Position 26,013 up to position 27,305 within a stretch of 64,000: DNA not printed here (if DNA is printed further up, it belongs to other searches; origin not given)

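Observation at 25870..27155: hgcA-hgcB mercury-methylation gene pair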

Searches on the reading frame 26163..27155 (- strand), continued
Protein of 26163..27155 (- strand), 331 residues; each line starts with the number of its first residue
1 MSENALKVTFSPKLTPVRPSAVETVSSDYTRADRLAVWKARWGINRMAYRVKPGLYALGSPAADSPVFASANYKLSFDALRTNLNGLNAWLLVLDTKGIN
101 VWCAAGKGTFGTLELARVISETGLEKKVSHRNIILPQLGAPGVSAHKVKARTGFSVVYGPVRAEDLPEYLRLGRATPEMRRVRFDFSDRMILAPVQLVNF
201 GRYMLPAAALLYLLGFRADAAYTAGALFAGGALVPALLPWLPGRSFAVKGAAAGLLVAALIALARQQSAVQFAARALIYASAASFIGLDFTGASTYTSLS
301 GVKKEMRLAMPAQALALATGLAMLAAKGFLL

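Call 45: search_solved_structures(query=A4, max_evalue=0.01, show_alignments=2)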
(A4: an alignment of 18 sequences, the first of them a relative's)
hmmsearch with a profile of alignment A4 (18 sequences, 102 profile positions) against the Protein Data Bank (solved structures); distinct sequences matched with E-value up to 0.01: 5.
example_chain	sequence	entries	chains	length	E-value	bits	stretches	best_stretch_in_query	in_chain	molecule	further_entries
1s98_A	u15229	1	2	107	8.9e-08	35.3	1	3-101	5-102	Protein yfhF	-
1r94_A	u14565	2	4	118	2e-07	34.1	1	3-101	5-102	Protein yfhF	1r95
2apn_A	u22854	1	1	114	2.2e-07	34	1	3-100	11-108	Protein HI1723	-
1nwb_A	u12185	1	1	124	7.2e-07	32.4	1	2-101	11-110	Hypothetical protein AQ_1857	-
2d2a_A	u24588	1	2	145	0.00041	23.5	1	6-101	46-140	SufA protein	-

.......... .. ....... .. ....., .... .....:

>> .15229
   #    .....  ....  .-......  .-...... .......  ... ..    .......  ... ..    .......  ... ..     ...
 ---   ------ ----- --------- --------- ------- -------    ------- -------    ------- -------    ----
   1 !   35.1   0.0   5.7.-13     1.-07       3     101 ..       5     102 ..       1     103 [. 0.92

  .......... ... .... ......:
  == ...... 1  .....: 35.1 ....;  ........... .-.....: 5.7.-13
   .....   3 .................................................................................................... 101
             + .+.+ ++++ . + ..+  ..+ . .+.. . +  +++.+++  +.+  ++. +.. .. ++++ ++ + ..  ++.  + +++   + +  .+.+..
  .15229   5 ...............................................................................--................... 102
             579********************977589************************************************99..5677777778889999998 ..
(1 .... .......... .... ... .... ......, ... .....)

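Call 46: find_encoding_contigs(protein=P0008, flank=6000, max_places=1)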
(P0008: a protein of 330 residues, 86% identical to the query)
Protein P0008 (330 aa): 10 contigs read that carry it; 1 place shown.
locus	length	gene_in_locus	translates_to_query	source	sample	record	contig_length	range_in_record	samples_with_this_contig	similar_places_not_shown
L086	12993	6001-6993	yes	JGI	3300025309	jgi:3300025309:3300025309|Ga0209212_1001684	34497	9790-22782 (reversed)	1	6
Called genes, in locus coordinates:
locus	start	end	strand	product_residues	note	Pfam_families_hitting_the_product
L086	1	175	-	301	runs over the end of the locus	-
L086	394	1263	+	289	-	PF00400:WD40, PF23381:Beta-prop_IFT122_1st, PF23409:Beta-prop_EML, PF24105:Beta-prop_CAF1B_HIR1, PF24780:WD40_MABP1-WDR62_1st, PF24782:WD40_MABP1-WDR62_2nd, PF24807:WD40_CDC20-Fz, PF24814:WD40_Prp19, +61 more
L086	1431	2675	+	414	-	PF03349:Toluene_X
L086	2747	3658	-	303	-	PF12974:Phosphonate-bd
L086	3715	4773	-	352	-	PF01758:SBF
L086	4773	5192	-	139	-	PF01451:LMWPc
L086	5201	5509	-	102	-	PF01521:Fe-S_biosyn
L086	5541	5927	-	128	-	PF01022:HTH_5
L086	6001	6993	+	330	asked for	PF03599:CdhD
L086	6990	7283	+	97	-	PF00037:Fer4, PF12797:Fer4_2 (weak), PF12837:Fer4_6 (weak), PF13237:Fer4_10, PF14697:Fer4_21, PF12838:Fer4_7, PF13187:Fer4_9, PF00037:Fer4 (weak), +5 more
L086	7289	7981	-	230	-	-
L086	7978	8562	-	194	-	-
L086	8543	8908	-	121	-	PF08859:DGC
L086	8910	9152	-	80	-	PF13192:Thioredoxin_3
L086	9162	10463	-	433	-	PF03773:ArsP_1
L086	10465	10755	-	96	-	PF01022:HTH_5, PF12840:HTH_20 (faint)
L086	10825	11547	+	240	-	PF01479:S4, PF00849:PseudoU_synth_2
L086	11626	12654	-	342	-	PF05343:Peptidase_M42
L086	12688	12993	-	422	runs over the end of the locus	PF13354:Beta-lactamase2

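Call 47: find_encoding_contigs(protein=P0040, flank=6000, max_places=1)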
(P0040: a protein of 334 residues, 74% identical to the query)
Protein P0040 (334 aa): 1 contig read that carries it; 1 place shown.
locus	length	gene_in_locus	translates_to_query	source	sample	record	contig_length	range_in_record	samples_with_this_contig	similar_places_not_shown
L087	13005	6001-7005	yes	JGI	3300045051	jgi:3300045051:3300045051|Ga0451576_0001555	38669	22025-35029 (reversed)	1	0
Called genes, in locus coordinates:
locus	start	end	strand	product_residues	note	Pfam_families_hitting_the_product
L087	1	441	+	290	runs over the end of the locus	PF00400:WD40, PF23381:Beta-prop_IFT122_1st, PF23393:Beta-prop_WDR90_POC16_2nd, PF24017:Beta-prop_SCAP, PF24105:Beta-prop_CAF1B_HIR1, PF24780:WD40_MABP1-WDR62_1st, PF24807:WD40_CDC20-Fz, PF24814:WD40_Prp19, +49 more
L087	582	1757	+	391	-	PF03349:Toluene_X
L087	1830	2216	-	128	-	PF00072:Response_reg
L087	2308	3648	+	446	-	PF07690:MFS_1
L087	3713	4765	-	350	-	PF01758:SBF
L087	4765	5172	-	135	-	PF01451:LMWPc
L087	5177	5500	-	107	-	PF01521:Fe-S_biosyn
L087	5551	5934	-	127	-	PF01022:HTH_5 (weak)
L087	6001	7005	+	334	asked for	PF03599:CdhD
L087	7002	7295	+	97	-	PF12838:Fer4_7 (weak), PF00037:Fer4, PF12797:Fer4_2 (weak), PF12837:Fer4_6, PF13237:Fer4_10, PF14697:Fer4_21, PF12838:Fer4_7, PF13187:Fer4_9, +6 more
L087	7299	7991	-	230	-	-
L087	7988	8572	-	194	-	-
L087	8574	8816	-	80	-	PF13192:Thioredoxin_3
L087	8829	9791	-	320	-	PF03773:ArsP_1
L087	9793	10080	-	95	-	PF01022:HTH_5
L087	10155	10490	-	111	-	PF07883:Cupin_2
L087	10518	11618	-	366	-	PF12679:ABC2_membrane_2, PF12698:ABC2_membrane_3, PF01061:ABC2_membrane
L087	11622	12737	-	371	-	PF12679:ABC2_membrane_2, PF12698:ABC2_membrane_3, PF01061:ABC2_membrane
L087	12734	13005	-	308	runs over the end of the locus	PF00005:ABC_tran, PF13304:AAA_21 (weak)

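Call 48: find_encoding_contigs(protein=P0060, flank=6000, max_places=1)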
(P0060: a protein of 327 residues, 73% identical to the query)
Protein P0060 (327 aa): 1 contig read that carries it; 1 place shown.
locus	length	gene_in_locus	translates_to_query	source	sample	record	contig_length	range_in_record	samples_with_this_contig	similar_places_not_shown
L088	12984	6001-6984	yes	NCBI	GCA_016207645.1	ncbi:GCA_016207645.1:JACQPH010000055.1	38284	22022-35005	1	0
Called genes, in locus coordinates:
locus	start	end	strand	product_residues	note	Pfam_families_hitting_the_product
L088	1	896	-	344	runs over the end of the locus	-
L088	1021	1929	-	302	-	-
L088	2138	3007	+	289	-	PF00400:WD40, PF23381:Beta-prop_IFT122_1st, PF23409:Beta-prop_EML, PF24105:Beta-prop_CAF1B_HIR1, PF24780:WD40_MABP1-WDR62_1st, PF24805:EIF3I, PF24807:WD40_CDC20-Fz, PF24814:WD40_Prp19, +59 more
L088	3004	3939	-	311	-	PF12974:Phosphonate-bd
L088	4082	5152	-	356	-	PF01758:SBF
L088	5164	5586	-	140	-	PF01451:LMWPc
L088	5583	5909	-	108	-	PF12840:HTH_20, PF01022:HTH_5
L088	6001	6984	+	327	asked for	PF03599:CdhD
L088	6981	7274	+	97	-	PF14697:Fer4_21 (faint), PF12797:Fer4_2 (faint), PF13237:Fer4_10 (weak), PF00037:Fer4 (weak), PF12837:Fer4_6 (faint), PF12838:Fer4_7, PF13187:Fer4_9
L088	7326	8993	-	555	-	PF07719:TPR_2 (faint), PF13414:TPR_11 (faint), PF13428:TPR_14 (faint), PF13424:TPR_12 (faint), PF00515:TPR_1 (faint), PF13176:TPR_7 (faint), PF13181:TPR_8 (faint), PF13432:TPR_16 (weak), +3 more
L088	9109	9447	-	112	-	PF07883:Cupin_2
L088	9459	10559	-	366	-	PF12679:ABC2_membrane_2, PF12698:ABC2_membrane_3, PF01061:ABC2_membrane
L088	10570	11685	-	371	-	PF12679:ABC2_membrane_2, PF12698:ABC2_membrane_3, PF01061:ABC2_membrane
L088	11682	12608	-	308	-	PF00005:ABC_tran, PF13304:AAA_21 (weak)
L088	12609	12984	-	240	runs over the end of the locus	PF00005:ABC_tran, PF13304:AAA_21 (weak)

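Call 49: find_encoding_contigs(protein=P0075, flank=6000, max_places=1)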
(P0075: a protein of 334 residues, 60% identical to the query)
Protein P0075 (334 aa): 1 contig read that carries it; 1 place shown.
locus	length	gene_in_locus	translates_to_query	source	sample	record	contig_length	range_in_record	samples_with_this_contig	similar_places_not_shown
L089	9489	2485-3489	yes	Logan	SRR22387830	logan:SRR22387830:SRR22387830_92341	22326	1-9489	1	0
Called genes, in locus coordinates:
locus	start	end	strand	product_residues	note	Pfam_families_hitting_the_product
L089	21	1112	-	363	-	PF01758:SBF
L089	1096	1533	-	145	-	PF01451:LMWPc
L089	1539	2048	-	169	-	PF08859:DGC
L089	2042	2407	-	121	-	PF01022:HTH_5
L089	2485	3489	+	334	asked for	PF03599:CdhD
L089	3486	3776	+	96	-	PF12838:Fer4_7 (weak), PF13237:Fer4_10, PF00037:Fer4 (weak), PF12837:Fer4_6 (weak), PF14697:Fer4_21 (weak), PF13187:Fer4_9, PF12837:Fer4_6 (weak), PF00037:Fer4, +6 more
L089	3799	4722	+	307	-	PF04389:Peptidase_M28, PF01546:Peptidase_M20 (weak)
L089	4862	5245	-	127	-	PF00072:Response_reg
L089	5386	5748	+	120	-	PF13560:HTH_31, PF01381:HTH_3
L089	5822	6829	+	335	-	PF01370:Epimerase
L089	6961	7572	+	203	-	PF00702:Hydrolase (faint), PF08282:Hydrolase_3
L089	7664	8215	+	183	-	-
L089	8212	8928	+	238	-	PF02683:DsbD_TM, PF13386:DsbD_2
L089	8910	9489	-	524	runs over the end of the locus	-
